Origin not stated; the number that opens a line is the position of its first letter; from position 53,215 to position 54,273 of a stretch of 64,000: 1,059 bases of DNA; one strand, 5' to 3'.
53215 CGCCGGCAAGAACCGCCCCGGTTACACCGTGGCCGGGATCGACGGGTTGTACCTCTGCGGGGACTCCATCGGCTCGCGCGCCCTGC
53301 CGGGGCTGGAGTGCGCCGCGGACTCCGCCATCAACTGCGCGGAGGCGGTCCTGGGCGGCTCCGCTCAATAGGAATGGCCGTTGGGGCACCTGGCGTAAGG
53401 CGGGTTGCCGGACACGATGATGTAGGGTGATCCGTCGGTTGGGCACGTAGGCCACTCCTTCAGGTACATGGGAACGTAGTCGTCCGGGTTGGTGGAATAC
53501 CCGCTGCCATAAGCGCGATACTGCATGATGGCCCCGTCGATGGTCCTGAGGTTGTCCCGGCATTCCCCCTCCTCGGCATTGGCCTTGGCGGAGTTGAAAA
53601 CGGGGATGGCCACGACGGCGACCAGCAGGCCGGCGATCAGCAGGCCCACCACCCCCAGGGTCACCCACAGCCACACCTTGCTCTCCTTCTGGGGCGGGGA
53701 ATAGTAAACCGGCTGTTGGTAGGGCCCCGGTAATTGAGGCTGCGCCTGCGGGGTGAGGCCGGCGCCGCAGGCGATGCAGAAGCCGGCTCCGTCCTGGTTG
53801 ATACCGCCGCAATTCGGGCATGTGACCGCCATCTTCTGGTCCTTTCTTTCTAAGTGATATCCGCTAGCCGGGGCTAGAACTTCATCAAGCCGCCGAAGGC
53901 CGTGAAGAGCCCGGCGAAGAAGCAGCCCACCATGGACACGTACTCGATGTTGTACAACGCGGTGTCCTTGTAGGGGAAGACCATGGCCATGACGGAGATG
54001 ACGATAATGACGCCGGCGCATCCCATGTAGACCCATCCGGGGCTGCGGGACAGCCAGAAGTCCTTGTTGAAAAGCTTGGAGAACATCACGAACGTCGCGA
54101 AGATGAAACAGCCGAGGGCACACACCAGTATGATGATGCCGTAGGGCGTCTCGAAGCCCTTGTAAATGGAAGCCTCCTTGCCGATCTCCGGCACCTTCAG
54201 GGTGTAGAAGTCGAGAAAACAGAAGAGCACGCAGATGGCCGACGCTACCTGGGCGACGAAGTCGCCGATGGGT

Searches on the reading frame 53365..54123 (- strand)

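Call 62: search_protein_families(library=pfam, proteins=[window:53365-54123:-], max_evalue=0.001)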
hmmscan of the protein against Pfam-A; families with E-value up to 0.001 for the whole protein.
window:53365-54123:- (252 aa): 2 families
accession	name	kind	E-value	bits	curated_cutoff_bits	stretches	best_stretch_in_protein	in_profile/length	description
PF13240.11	Zn_Ribbon_1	-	2.8e-05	24.2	25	1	102-123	2-23/23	zinc-ribbon domain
PF12773.13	DZR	-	0.00061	20.3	27.3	0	102-124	1-23/45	Double zinc ribbon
